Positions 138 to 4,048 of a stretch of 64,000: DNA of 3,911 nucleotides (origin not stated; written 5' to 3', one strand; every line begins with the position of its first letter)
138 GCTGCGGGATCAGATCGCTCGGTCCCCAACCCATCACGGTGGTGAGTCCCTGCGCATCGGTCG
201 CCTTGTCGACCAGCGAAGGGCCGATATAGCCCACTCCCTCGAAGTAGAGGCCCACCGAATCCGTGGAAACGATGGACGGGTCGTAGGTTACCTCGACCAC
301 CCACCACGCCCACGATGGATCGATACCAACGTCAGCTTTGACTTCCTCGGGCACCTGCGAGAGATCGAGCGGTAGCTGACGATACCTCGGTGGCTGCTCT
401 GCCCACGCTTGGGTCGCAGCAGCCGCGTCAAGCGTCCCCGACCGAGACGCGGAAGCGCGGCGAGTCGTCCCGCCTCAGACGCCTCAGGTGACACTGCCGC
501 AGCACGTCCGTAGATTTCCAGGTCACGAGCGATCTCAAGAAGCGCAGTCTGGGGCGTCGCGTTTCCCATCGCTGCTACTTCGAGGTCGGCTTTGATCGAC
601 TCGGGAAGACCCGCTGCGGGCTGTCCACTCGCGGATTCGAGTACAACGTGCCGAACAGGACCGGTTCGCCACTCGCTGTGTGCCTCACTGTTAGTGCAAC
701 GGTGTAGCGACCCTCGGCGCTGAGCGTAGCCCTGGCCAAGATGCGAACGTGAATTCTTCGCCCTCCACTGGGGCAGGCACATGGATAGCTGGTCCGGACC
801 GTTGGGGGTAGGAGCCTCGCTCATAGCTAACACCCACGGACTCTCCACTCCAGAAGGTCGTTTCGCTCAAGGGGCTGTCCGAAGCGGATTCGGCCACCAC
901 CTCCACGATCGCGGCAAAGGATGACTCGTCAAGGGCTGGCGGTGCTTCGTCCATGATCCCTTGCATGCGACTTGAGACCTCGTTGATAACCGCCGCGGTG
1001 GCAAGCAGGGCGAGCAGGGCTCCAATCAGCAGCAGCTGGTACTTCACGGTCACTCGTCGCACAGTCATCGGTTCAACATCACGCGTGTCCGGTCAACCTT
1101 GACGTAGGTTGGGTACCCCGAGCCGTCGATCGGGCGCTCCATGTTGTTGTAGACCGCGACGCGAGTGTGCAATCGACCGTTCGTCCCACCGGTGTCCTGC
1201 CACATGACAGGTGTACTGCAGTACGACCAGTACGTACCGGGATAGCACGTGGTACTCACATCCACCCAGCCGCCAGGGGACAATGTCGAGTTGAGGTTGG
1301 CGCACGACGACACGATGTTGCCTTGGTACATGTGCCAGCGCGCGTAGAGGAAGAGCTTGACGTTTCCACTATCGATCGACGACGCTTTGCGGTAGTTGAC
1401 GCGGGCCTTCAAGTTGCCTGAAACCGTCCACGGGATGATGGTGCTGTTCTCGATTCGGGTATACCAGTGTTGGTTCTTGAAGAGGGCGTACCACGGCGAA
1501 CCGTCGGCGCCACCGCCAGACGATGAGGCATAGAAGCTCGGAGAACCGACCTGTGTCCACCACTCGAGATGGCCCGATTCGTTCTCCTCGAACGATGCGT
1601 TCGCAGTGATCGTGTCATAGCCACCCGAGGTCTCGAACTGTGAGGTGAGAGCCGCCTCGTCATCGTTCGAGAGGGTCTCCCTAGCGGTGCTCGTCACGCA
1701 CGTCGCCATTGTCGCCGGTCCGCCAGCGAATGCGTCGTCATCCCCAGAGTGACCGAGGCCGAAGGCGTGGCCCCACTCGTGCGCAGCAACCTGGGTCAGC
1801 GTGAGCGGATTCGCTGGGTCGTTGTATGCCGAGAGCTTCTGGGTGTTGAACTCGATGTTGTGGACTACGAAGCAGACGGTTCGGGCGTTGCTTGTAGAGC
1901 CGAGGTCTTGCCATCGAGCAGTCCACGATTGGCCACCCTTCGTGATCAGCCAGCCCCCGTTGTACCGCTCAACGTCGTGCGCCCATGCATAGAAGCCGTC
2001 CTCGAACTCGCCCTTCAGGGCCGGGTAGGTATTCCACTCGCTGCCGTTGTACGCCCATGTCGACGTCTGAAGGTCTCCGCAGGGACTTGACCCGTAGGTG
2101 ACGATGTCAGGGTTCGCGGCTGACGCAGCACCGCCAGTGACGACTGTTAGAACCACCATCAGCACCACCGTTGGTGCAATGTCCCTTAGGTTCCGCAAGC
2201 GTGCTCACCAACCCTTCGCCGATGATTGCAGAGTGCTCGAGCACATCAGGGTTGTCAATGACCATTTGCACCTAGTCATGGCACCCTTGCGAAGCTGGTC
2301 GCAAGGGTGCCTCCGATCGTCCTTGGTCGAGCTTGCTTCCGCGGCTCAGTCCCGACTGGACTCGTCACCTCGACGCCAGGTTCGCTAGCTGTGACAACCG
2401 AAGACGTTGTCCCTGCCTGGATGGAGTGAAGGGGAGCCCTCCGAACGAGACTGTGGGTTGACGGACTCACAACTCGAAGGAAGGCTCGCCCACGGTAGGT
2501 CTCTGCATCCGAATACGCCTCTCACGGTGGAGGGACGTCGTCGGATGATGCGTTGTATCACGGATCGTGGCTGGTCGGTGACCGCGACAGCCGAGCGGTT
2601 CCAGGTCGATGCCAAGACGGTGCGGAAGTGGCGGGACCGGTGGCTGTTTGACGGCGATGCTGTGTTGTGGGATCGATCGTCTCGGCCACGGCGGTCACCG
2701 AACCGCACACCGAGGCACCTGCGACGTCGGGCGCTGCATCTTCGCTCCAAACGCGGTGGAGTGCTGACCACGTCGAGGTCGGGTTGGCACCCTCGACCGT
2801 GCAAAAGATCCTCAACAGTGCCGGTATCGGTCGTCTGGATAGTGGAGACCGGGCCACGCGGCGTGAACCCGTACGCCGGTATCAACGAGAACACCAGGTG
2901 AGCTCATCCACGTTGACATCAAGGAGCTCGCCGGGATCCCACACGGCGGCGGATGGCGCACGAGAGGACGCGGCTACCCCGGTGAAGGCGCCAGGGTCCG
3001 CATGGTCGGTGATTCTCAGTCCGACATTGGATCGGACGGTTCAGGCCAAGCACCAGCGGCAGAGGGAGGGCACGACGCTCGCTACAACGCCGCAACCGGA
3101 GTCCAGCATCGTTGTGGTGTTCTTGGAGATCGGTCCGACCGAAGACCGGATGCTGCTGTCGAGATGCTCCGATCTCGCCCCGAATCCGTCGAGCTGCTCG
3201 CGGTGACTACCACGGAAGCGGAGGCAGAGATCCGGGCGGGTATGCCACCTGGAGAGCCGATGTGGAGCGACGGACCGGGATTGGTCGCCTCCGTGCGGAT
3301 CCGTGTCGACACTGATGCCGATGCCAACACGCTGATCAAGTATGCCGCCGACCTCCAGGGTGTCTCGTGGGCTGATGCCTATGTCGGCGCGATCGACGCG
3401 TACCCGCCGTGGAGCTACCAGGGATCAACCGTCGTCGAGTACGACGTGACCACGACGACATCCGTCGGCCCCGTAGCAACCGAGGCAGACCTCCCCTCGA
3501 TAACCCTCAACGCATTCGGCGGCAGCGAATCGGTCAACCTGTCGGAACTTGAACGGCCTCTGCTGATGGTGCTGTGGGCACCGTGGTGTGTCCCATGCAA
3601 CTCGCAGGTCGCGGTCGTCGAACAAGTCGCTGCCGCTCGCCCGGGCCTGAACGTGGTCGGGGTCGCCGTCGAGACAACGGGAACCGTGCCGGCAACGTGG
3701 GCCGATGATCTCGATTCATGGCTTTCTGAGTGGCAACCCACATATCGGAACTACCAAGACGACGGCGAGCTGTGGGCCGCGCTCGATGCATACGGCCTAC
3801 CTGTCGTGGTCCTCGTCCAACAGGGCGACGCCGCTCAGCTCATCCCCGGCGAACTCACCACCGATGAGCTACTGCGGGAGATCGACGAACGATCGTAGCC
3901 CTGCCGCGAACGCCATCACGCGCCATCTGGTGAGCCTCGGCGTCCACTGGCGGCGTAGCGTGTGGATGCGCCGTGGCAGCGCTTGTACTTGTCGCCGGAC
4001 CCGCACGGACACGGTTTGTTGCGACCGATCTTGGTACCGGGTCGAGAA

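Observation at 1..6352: Integrase-proximal end of an integrated element at tRNA-Val(CAC), carrying protease and redox cargo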

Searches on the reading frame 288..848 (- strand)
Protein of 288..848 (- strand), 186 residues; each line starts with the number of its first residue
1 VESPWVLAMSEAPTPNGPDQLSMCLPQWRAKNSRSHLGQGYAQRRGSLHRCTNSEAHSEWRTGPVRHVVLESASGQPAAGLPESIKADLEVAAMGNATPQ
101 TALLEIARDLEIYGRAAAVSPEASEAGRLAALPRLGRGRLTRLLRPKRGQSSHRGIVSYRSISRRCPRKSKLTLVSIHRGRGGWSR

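Call 4: search_protein_families(library=pfam, proteins=[window:288-848:-], max_evalue=0.01)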
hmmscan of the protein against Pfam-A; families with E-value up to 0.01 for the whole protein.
window:288-848:- (186 aa): 1 family
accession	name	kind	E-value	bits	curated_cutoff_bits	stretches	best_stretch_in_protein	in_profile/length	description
PF22657.2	SSB_1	-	0.0041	17.7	27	1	64-117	23-76/91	Another single-strand binding protein family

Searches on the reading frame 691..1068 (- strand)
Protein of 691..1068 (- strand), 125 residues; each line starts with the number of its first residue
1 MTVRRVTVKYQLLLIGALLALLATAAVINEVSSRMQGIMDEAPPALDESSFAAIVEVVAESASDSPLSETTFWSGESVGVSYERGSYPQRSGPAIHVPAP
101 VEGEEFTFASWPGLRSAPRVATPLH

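Call 4: search_protein_families(library=pfam, proteins=[window:691-1068:-], max_evalue=0.01)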
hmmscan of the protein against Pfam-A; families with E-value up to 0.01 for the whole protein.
window:691-1068:- (125 aa): 0 families

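Call 9: find_encoding_contigs(protein=window:691-1068:-, flank=10000, max_places=6)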
Protein window:691-1068:- (125 aa): no gene with exactly this product is on record in the collection.

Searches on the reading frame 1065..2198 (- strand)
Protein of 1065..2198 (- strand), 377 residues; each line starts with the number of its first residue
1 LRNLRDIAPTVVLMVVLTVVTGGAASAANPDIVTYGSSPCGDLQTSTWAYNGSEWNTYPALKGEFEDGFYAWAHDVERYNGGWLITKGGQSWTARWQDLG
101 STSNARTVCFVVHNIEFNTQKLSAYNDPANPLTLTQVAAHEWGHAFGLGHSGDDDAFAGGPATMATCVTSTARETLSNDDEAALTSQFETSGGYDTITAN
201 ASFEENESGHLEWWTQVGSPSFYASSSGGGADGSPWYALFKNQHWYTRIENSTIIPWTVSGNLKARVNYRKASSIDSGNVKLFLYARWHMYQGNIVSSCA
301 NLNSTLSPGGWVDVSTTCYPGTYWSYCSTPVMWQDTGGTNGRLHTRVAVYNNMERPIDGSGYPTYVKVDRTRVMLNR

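Call 4: search_protein_families(library=pfam, proteins=[window:1065-2198:-], max_evalue=0.01)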
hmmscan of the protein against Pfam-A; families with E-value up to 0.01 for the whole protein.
window:1065-2198:- (377 aa): 6 families
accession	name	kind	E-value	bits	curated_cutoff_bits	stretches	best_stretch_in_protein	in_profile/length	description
PF00413.30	Peptidase_M10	-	1.7e-06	28.4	24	1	98-185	102-155/159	Matrixin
PF13688.12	Reprolysin_5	-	1.3e-05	25.9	27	1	72-171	86-173/196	Metallo-peptidase family M12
PF13574.12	Reprolysin_2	-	0.0011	19.4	27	1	124-174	115-167/195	Metallo-peptidase family M12B Reprolysin-like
PF13583.11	Reprolysin_4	-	0.002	18.3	22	1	103-167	105-165/203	Metallo-peptidase family M12B Reprolysin-like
PF13582.12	Reprolysin_3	-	0.0022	18.9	22.4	1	121-151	92-123/123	Metallo-peptidase family M12B Reprolysin-like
PF10462.15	Peptidase_M66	-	0.0091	15.4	20.6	0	134-155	192-215/306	Peptidase M66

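Call 11: find_related_loci(query=window:1065-2198:-, collection=genome_contigs, flank=10000)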
Query window:1065-2198:- (377 aa) in genome_contigs; peptide patterns used: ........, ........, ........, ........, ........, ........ (x = any residue, [..] = any of these).
65 stretches matched a pattern; 5 encode a relative of the query (tblastn E <= 1e-3); 5 distinct loci.
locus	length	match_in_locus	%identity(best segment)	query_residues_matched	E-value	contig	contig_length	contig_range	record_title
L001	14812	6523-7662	48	2-376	2e-104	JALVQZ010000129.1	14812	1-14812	MAG: Acidimicrobiia bacterium isolate A3_metabat2_scaf2bin.085 A3_NODE_2576_length_14812_cov_2.578618, whole genome shot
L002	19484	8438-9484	50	25-374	3e-93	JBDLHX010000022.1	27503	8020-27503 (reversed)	MAG: Actinomycetota bacterium isolate MAG003 MAG003_22, whole genome shotgun sequence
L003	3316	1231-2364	43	4-376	1e-87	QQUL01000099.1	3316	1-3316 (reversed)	MAG: Armatimonadetes bacterium isolate ATM 9182, whole genome shotgun sequence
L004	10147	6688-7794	46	12-375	1e-86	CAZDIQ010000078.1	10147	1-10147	MAG TPA_asm: uncultured Acidimicrobiaceae bacterium isolate SRP344714_co2_149 genome assembly, contig: NODE_17513_length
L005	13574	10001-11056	48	25-376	3e-83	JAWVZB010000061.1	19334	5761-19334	MAG: Nitriliruptorales bacterium isolate HN14.bin.18 k141_1051878_length_19334_cov_15.0735, whole genome shotgun sequenc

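Call 38: search_protein_families(library=phrogs, proteins=[window:1065-2198:-], max_evalue=0.01)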
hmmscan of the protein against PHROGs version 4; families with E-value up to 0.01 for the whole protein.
window:1065-2198:- (377 aa): 0 families

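Call 39: search_protein_families(library=ncbifam, proteins=[window:1065-2198:-, L001:7700-8926:+], max_evalue=0.01)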
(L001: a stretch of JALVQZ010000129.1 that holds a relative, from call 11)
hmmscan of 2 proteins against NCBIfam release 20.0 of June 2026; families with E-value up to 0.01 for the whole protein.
window:1065-2198:- (377 aa): 1 family
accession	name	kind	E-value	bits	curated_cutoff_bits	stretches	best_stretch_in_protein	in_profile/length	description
NF038115.1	SVAGG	subfamily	0.00014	21.1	150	1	132-194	172-223/407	SVAGG family GlyGly-CTERM protein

L001:7700-8926:+ (408 aa): 0 families

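Call 68: search_protein_families(library=padloc, proteins=[window:1065-2198:-], max_evalue=0.01)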
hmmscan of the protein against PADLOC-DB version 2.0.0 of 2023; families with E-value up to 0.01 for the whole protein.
window:1065-2198:- (377 aa): 0 families

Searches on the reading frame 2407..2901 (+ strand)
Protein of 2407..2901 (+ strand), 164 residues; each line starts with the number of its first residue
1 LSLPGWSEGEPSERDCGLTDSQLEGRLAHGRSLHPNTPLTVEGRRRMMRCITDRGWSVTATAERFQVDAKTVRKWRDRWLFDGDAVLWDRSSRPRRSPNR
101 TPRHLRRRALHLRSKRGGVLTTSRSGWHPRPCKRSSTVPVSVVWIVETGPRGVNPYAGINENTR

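Call 4: search_protein_families(library=pfam, proteins=[window:2407-2901:+], max_evalue=0.01)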
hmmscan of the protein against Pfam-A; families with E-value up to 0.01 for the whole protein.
window:2407-2901:+ (164 aa): 5 families
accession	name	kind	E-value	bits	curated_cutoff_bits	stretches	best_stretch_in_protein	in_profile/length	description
PF13518.12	HTH_28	-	1.2e-10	41.8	25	1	44-95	2-52/52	Helix-turn-helix domain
PF13384.12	HTH_23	-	1.1e-07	31.8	24.6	1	44-87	7-49/50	Homeodomain-like domain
PF13011.12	LZ_Tnp_IS481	-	2.5e-05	24.9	22.2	1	36-100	6-70/85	leucine-zipper of insertion element IS481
PF13565.12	HTH_32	-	3.5e-05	24.7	33.7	1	71-130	1-50/73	Homeodomain-like domain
PF13551.12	HTH_29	-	0.00017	22.1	28.1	1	53-100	9-57/64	Winged helix-turn helix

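Call 39: search_protein_families(library=ncbifam, proteins=[window:2407-2901:+], max_evalue=0.01)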
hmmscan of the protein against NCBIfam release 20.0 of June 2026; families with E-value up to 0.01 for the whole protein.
window:2407-2901:+ (164 aa): 4 families
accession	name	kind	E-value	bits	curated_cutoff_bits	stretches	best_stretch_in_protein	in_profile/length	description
NF033577.2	transpos_IS481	equivalog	1.2e-14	54.5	224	1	43-116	1-74/284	IS481 family transposase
NF033545.0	transpos_IS630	equivalog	1.9e-06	27.5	100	1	45-111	2-70/299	IS630 family transposase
NF046037.1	carphisopro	domain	0.00041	20.5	38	1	49-78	3-31/54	carph-isopro domain-containing protein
NF047595.1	IS66_ISRel24_TnpA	equivalog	0.0011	19.5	74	1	42-80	8-46/113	IS66-like element accessory protein TnpA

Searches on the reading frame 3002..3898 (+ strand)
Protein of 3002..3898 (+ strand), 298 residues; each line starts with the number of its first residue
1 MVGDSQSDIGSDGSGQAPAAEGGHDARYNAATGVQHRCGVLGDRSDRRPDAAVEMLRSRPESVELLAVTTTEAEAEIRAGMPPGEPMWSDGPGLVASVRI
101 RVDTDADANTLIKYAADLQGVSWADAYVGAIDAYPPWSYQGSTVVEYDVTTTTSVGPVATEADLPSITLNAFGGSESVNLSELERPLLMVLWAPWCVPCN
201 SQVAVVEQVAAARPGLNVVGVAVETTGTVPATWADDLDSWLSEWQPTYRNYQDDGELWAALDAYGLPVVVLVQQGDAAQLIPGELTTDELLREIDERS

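Call 4: search_protein_families(library=pfam, proteins=[window:3002-3898:+], max_evalue=0.01)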
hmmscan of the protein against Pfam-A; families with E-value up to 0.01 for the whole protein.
window:3002-3898:+ (298 aa): 3 families
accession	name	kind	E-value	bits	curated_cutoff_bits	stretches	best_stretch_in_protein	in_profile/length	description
PF00085.26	Thioredoxin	-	0.00022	21.6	23.5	0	182-225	16-58/103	Thioredoxin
PF08534.16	Redoxin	-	0.00031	21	26.6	1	163-235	5-83/148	Redoxin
PF13098.12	Thioredoxin_2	-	0.0041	17.9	27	1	184-292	5-102/104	Thioredoxin-like domain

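Call 38: search_protein_families(library=phrogs, proteins=[window:3002-3898:+], max_evalue=0.01)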
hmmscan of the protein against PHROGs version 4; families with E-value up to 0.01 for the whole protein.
window:3002-3898:+ (298 aa): 0 families

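Call 39: search_protein_families(library=ncbifam, proteins=[window:3002-3898:+], max_evalue=0.01)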
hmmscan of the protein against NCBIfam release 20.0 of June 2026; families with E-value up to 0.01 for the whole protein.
window:3002-3898:+ (298 aa): 8 families
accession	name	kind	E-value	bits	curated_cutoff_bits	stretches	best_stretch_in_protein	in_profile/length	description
NF008229.0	PRK10996.1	equivalog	8.6e-07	28.8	125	1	181-225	49-92/141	thioredoxin TrxC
NF047696.1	ThlDiSintTplARhiz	equivalog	1.6e-06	28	230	1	162-273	75-188/219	thiol:disulfide interchange protein TlpA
NF041054.1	WAxxUGC_long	equivalog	7.9e-06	25.4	300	1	152-229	72-150/354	ResA-like WAxxUGC motif-containing protein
TIGR01068.1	thioredoxin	equivalog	1e-05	25.6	96.8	1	182-229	12-60/101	thioredoxin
TIGR00385.1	dsbE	subfamily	0.0002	21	123.15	1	184-224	63-101/173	DsbE family thiol:disulfide interchange protein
NF011941.0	PRK15412.1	equivalog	0.00028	20.4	359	1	183-273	67-150/185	thiol:disulfide interchange protein DsbE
NF010625.0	PRK14018.1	equivalog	0.00038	19.1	522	1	176-291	49-166/521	bifunctional peptide-methionine (S)-S-oxide reductase MsrA/peptide-methionine (R)-S-oxide reductase MsrB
NF002854.0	PRK03147.1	subfamily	0.0031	17.4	170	1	176-290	53-165/176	thiol-disulfide oxidoreductase ResA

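Call 68: search_protein_families(library=padloc, proteins=[window:3002-3898:+], max_evalue=0.01)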
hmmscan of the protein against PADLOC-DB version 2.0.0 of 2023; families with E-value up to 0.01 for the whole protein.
window:3002-3898:+ (298 aa): 0 families

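Call 80: find_encoding_contigs(protein=window:3002-3898:+, flank=10000, max_places=10)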
Protein window:3002-3898:+ (298 aa): 1 contig read that carries it; 1 place shown.
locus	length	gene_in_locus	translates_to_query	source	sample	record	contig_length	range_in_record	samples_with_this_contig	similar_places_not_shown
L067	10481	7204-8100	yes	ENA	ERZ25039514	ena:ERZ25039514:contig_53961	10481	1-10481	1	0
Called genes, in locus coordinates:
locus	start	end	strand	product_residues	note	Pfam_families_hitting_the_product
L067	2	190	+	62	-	?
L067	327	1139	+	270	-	PF02705:K_trans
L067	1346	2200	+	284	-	PF02705:K_trans, PF22776:K_trans_C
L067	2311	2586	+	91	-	-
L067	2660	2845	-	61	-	-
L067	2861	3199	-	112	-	-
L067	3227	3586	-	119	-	PF01381:HTH_3, PF12844:HTH_19 (weak), PF13560:HTH_31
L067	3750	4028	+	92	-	-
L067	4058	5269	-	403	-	-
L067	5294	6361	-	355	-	PF13688:Reprolysin_5 (weak), PF00413:Peptidase_M10 (weak)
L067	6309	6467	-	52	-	-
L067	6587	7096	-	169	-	-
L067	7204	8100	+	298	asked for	-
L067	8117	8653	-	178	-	PF02810:SEC-C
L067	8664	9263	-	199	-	-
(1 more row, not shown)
